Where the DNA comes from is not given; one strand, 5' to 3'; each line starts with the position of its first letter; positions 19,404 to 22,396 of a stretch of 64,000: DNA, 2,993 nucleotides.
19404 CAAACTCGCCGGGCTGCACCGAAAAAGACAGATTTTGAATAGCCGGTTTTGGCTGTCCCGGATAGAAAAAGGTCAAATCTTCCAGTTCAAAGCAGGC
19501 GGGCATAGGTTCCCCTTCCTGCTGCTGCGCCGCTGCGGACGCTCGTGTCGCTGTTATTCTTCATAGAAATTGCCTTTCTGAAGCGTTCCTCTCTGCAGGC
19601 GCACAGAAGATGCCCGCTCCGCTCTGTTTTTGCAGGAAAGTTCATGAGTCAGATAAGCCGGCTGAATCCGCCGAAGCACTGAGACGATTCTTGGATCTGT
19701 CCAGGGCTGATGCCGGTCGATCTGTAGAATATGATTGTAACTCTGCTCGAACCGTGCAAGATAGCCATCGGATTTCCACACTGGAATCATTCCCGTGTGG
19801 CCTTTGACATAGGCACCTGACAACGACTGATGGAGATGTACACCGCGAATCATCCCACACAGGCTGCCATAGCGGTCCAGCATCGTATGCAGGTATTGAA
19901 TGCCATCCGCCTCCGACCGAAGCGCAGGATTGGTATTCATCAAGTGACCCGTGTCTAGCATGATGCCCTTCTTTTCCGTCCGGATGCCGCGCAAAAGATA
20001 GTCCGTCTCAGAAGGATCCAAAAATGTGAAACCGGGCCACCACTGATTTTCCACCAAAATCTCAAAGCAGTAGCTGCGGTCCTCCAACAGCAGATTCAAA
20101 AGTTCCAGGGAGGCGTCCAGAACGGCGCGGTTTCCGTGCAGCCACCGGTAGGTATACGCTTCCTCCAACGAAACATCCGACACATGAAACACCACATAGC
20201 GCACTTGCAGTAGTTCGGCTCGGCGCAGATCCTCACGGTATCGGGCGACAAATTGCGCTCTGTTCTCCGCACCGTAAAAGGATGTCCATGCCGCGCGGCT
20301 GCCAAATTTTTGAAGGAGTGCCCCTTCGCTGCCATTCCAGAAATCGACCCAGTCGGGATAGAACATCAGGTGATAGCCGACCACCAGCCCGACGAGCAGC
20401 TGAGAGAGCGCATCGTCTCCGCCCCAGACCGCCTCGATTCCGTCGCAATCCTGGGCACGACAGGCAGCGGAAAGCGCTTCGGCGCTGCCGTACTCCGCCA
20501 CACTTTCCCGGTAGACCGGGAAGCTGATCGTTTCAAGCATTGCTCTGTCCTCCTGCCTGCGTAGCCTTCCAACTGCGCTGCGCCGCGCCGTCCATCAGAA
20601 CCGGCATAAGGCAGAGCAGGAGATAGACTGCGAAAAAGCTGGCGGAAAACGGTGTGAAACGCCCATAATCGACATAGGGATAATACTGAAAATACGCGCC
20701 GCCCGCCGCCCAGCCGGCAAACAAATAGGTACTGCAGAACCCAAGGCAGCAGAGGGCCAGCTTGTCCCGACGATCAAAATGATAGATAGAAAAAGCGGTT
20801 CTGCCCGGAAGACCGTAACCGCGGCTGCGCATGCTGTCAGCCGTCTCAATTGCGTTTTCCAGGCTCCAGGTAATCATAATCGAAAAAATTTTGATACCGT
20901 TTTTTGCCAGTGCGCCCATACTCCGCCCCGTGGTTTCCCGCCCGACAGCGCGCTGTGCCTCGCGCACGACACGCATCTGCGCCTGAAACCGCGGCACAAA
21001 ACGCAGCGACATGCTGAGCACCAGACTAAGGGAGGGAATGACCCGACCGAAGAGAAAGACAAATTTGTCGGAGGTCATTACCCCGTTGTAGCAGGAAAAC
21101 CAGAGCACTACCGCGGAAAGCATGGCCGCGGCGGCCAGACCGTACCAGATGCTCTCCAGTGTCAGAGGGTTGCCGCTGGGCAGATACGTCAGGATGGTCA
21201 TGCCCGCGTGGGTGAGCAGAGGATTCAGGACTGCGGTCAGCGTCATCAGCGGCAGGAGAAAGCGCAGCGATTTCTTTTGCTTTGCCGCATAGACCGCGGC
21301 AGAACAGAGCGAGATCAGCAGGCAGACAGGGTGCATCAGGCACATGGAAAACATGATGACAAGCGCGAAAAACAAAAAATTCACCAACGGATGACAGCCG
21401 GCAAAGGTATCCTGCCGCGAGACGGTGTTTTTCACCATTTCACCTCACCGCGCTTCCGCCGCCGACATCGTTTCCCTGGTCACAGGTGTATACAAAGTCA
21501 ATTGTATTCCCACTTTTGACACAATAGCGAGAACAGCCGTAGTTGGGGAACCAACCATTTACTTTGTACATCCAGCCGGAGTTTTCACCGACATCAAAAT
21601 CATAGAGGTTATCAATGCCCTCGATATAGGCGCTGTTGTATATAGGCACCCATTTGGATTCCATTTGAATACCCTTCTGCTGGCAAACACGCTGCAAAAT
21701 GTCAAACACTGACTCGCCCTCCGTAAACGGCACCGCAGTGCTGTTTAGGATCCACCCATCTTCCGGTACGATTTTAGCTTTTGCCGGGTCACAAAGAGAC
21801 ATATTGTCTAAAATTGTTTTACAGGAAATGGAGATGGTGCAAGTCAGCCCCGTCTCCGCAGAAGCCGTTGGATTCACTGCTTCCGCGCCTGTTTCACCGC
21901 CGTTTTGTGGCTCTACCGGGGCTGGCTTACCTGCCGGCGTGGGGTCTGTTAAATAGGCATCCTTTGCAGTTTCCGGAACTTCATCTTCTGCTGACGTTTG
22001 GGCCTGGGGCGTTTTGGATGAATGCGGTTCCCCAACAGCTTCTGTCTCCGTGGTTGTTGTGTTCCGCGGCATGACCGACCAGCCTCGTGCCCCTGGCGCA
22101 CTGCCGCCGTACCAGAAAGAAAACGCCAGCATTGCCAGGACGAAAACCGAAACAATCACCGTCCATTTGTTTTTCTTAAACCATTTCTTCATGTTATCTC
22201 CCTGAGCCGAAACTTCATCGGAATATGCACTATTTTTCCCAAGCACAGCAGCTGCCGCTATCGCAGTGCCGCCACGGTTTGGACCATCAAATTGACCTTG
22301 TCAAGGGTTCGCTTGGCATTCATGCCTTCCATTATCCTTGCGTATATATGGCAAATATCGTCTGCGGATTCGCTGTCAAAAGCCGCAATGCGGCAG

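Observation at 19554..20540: CbiR-like cobamide-remodelling candidate placed inside the ECF operon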

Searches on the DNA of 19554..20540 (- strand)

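Call 46: search_rna_families(sources=[L035, L036, L037], threshold=gathering)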
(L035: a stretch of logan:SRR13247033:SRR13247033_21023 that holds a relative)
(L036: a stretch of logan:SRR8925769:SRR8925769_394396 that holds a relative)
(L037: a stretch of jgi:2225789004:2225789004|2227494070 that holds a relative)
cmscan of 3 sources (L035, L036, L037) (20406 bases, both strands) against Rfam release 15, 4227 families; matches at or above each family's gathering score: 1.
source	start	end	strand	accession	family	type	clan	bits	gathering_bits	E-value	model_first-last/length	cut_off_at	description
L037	5358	5542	+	RF00174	Cobalamin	Cis-reg; riboswitch;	CL00101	100.8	31.5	1.5e-24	1-189/189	no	Cobalamin riboswitch aptamer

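Call 81: search_rna_families(sources=[L070, L071, L079, L106, L112, L122, L129, L137, L143, L135, L136, L144, L126, L128, L066, L074, L127, L145, L139, L117], threshold=gathering)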
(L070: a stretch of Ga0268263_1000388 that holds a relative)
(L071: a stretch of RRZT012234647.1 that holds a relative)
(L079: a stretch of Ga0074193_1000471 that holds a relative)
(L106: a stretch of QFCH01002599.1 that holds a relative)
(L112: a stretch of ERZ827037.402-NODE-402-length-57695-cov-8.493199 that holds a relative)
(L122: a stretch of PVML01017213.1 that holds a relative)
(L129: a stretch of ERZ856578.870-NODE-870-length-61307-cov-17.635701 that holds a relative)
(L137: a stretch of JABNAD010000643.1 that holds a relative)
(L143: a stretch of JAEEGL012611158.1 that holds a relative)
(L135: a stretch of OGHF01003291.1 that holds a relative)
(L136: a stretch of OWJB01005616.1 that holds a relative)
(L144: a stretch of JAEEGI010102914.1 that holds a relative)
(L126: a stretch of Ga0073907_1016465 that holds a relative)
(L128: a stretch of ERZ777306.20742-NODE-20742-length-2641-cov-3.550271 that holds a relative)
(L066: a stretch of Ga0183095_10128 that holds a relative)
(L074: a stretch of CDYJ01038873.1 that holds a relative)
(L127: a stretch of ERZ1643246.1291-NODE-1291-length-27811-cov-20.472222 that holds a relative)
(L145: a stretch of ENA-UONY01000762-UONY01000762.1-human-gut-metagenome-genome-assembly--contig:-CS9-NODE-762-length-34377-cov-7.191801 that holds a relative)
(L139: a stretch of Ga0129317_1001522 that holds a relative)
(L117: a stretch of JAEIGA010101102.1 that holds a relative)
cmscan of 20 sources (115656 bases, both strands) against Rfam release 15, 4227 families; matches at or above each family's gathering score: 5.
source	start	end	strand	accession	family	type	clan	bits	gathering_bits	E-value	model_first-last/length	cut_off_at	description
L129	2698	2884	+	RF00174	Cobalamin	Cis-reg; riboswitch;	CL00101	108.1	31.5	7e-26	1-189/189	no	Cobalamin riboswitch aptamer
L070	4360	4572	+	RF00174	Cobalamin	Cis-reg; riboswitch;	CL00101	80.3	31.5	6.7e-18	1-189/189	no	Cobalamin riboswitch aptamer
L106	4247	4317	-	RF00005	tRNA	Gene; tRNA;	CL00001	58.4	29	8.9e-10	1-71/71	no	tRNA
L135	2040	2110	-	RF00005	tRNA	Gene; tRNA;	CL00001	58.4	29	8.9e-10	1-71/71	no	tRNA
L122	2423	2650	+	RF00174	Cobalamin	Cis-reg; riboswitch;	CL00101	54.1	31.5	2.1e-10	1-189/189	no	Cobalamin riboswitch aptamer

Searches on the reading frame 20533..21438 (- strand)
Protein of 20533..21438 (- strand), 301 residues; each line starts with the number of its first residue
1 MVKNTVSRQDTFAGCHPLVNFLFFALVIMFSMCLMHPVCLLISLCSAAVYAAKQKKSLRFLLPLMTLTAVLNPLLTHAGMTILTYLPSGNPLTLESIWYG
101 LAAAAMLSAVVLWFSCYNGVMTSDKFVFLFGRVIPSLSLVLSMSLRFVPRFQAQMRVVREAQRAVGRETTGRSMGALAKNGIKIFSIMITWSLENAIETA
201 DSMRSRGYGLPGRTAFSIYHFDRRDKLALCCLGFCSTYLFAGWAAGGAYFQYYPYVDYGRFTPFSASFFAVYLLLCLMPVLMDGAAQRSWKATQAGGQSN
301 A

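Call 3: search_protein_families(library=pfam, proteins=[window:20533-21438:-], max_evalue=0.01)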
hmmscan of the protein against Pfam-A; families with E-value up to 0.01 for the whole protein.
window:20533-21438:- (301 aa): 0 families

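Call 4: search_protein_families(library=ncbifam, proteins=[window:20533-21438:-], max_evalue=0.01)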
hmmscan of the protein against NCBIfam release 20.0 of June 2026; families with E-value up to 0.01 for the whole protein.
window:20533-21438:- (301 aa): 0 families

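Call 70: search_solved_structures(query=window:20533-21438:-, max_evalue=10)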
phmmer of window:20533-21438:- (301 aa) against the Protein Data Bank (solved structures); distinct sequences matched with E-value up to 10: 3.
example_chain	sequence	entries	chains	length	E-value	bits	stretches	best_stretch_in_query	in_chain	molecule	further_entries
5d3m_D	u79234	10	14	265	3.8e-08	36.2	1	130-230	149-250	Energy-coupling factor transporter transmembrane protein EcfT | Putative cobalt ABC transporter, permease protein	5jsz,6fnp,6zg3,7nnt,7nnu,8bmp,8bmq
4hzu_T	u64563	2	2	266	1.4e-05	27.7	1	131-243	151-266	Energy-coupling factor transporter transmembrane protein EcfT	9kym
4huq_T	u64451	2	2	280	2e-05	27.3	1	131-243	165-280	Energy-coupling factor transporter transmembrane protein EcfT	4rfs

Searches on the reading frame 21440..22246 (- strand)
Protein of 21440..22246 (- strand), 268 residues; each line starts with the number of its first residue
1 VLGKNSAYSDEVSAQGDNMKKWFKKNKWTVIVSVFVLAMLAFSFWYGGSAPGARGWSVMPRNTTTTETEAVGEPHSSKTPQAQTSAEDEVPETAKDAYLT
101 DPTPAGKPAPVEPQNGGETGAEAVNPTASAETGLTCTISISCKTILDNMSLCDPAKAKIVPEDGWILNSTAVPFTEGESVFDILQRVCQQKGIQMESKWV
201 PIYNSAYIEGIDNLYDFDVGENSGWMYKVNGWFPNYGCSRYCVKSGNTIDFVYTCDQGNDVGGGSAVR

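Call 3: search_protein_families(library=pfam, proteins=[window:21440-22246:-], max_evalue=0.01)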
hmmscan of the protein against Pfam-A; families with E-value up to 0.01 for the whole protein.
window:21440-22246:- (268 aa): 1 family
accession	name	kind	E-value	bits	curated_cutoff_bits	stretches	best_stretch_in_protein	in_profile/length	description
PF14478.12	DUF4430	-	7.7e-17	62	23.8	1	177-254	1-71/72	Domain of unknown function (DUF4430)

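Call 4: search_protein_families(library=ncbifam, proteins=[window:21440-22246:-], max_evalue=0.01)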
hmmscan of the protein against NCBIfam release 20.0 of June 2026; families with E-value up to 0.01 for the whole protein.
window:21440-22246:- (268 aa): 1 family
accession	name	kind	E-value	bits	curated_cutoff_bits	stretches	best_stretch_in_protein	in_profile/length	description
NF033761.1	gliding_GltJ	equivalog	0.0019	17.4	450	1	14-130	362-477/671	adventurous gliding motility protein GltJ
